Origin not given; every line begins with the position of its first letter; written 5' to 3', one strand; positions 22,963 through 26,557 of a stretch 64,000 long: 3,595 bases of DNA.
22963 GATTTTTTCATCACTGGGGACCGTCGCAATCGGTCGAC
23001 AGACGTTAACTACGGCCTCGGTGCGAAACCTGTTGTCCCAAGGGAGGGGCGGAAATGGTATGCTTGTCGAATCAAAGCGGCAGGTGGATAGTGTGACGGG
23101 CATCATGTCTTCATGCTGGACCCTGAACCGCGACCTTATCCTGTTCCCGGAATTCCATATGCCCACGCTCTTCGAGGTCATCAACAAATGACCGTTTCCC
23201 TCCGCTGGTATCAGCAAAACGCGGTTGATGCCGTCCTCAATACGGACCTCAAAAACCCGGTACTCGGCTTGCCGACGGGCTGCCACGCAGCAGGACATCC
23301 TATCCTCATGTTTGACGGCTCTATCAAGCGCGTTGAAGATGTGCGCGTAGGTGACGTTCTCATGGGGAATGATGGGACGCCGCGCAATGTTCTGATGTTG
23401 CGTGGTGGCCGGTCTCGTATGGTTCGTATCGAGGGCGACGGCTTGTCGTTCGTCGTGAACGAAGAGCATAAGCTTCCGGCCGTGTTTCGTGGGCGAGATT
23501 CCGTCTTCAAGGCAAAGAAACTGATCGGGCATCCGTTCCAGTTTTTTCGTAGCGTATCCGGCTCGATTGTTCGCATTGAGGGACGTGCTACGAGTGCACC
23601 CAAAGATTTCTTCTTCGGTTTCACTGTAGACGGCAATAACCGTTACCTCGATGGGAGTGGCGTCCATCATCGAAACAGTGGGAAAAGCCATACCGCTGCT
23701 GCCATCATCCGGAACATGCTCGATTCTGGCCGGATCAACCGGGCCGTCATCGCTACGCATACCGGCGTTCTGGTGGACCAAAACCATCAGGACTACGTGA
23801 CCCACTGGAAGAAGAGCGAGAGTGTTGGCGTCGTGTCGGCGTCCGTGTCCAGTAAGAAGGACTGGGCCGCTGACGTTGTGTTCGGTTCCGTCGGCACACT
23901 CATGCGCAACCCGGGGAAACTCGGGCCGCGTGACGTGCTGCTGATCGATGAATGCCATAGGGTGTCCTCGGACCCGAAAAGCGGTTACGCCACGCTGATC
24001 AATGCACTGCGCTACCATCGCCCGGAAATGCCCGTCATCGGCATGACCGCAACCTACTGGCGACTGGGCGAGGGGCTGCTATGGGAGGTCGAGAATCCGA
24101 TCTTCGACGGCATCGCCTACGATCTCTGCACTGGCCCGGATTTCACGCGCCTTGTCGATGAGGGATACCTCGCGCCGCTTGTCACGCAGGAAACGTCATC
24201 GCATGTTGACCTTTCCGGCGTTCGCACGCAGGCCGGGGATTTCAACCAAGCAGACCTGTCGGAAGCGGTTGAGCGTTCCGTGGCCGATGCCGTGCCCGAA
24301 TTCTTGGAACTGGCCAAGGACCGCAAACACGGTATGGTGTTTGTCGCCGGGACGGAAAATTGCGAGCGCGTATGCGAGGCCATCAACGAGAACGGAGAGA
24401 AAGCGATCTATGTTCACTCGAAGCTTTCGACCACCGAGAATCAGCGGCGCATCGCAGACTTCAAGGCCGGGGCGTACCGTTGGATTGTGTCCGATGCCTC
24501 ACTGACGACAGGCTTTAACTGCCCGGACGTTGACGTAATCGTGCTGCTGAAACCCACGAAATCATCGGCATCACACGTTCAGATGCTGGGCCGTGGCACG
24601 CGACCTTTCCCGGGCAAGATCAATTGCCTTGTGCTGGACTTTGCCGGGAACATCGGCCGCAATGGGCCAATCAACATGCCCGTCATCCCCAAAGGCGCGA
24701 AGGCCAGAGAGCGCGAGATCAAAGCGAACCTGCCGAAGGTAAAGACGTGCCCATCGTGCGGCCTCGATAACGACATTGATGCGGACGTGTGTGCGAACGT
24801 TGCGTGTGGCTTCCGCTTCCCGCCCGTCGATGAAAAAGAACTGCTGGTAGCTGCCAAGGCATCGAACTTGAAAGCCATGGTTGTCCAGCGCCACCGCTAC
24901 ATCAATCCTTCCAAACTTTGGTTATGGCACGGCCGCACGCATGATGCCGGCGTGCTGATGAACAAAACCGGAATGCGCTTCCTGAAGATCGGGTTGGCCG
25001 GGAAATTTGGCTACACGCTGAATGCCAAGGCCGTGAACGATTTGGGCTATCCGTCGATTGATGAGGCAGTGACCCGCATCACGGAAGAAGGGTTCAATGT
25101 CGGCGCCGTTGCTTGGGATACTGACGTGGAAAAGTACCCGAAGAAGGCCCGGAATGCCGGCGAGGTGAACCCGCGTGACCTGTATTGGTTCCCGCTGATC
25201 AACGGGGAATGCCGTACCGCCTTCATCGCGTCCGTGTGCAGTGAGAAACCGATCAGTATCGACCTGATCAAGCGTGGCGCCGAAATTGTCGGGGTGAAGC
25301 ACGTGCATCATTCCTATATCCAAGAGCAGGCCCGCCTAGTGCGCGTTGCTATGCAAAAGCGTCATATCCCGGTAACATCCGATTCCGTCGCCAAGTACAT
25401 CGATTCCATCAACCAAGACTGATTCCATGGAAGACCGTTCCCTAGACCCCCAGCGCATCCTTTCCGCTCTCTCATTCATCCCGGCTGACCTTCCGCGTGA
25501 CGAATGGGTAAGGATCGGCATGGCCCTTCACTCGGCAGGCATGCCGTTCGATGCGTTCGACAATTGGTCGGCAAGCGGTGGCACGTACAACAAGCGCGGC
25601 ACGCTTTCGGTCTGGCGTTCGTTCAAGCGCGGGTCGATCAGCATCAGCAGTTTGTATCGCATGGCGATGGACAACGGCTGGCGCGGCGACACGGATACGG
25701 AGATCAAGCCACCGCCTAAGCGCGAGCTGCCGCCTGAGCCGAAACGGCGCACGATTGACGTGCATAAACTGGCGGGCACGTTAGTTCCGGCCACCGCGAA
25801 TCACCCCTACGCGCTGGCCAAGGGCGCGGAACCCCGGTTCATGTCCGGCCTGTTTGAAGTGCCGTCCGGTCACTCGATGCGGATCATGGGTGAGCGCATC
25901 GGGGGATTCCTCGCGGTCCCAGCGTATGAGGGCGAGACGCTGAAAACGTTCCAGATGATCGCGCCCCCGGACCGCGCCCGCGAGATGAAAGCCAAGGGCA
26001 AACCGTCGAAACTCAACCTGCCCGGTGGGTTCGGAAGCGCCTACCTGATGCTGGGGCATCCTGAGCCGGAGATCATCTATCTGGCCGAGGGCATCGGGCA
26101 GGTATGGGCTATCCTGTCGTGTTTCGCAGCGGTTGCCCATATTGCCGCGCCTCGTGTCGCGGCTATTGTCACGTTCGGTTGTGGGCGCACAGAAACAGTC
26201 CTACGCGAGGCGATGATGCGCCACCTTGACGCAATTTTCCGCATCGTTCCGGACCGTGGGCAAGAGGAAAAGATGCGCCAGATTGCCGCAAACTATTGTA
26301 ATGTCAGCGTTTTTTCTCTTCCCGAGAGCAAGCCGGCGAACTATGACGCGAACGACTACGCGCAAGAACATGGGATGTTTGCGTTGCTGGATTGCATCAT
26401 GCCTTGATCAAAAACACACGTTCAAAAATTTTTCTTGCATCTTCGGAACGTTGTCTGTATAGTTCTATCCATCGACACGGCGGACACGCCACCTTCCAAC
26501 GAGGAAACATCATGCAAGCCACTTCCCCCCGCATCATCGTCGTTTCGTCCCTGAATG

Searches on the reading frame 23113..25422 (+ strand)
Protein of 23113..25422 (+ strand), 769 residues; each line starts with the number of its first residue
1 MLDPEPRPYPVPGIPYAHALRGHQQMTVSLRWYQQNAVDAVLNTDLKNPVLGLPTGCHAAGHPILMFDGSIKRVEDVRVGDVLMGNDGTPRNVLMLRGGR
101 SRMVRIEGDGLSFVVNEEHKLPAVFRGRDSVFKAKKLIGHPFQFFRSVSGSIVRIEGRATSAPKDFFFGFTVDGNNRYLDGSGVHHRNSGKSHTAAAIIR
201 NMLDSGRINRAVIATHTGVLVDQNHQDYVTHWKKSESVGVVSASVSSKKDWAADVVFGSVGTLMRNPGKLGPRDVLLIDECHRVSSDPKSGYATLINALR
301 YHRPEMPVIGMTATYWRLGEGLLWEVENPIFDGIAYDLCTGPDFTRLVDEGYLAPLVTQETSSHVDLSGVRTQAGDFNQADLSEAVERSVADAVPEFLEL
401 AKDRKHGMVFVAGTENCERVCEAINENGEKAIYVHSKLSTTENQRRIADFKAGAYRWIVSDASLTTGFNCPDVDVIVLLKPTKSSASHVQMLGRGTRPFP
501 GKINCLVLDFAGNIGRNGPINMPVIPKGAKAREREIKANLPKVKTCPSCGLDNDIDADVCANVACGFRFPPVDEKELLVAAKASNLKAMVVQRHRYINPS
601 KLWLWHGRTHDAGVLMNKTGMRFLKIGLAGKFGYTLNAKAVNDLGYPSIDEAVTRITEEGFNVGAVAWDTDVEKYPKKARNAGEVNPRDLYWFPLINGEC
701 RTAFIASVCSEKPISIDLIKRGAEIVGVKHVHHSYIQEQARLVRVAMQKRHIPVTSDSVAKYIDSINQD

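Call 12: search_protein_families(library=pfam, proteins=[window:23113-25422:+], max_evalue=0.01)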
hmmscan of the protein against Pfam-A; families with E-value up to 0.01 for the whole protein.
window:23113-25422:+ (769 aa): 6 families
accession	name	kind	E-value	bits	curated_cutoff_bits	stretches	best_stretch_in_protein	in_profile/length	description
PF00271.37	Helicase_C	-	7e-15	55.7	23.5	1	393-497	5-108/110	Helicase conserved C-terminal domain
PF05203.21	Hom_end_hint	-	3.2e-13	50.7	32.1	1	57-122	1-76/228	Hom_end-associated Hint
PF04851.21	ResIII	-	8e-12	45.8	22.5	1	189-315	34-162/164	Type III restriction enzyme, res subunit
PF00270.35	DEAD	-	5.9e-06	26.6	26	1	189-315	25-160/167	DEAD/DEAH box helicase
PF14952.11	zf-tcix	-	0.0013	18.7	31.2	1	543-569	10-36/42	Putative treble-clef, zinc-finger, Zn-binding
PF18766.7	SWI2_SNF2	-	0.0029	17.7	26.7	1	185-314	25-154/221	SWI2/SNF2 ATPase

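Call 13: search_protein_families(library=phrogs, proteins=[window:23113-25422:+], max_evalue=0.001)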
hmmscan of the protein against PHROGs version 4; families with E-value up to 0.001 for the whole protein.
window:23113-25422:+ (769 aa): 5 families
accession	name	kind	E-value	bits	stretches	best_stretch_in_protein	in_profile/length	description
phrog_16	-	DNA, RNA and nucleotide metabolism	6.3e-74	250.7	1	189-654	301-682/986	DNA helicase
phrog_9690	-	DNA, RNA and nucleotide metabolism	5.1e-08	33.3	1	400-518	155-276/306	DNA helicase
phrog_16694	-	unknown function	1e-07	31.3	1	374-498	529-660/1010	-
phrog_62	-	DNA, RNA and nucleotide metabolism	2.1e-05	23.1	1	189-314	720-848/1881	DNA helicase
phrog_27849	-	unknown function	4.1e-05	22.9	1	395-502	437-549/664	-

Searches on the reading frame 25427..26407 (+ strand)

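Call 12: search_protein_families(library=pfam, proteins=[window:25427-26407:+], max_evalue=0.01)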
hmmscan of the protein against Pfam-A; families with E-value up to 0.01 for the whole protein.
window:25427-26407:+ (326 aa): 1 family
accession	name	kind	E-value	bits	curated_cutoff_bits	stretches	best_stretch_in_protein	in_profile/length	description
PF08707.16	PriCT_2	-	1.6e-15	57.7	22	1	12-80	2-77/77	Primase C terminal 2 (PriCT-2)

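Call 13: search_protein_families(library=phrogs, proteins=[window:25427-26407:+], max_evalue=0.001)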
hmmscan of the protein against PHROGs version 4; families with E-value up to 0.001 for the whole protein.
window:25427-26407:+ (326 aa): 4 families
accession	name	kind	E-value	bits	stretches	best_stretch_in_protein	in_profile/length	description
phrog_2597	-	DNA, RNA and nucleotide metabolism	4e-12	46.5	1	11-89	7-90/747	DNA primase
phrog_29234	-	unknown function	8e-12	45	1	9-92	241-328/887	-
phrog_3022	-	DNA, RNA and nucleotide metabolism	3.1e-05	23.6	1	10-97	211-330/788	DNA primase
phrog_2249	-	DNA, RNA and nucleotide metabolism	0.0002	21.1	1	14-222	27-212/802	DNA primase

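Call 102: search_protein_families(library=ncbifam, proteins=[window:25427-26407:+], max_evalue=0.01)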
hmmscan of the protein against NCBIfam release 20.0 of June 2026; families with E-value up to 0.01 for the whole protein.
window:25427-26407:+ (326 aa): 0 families
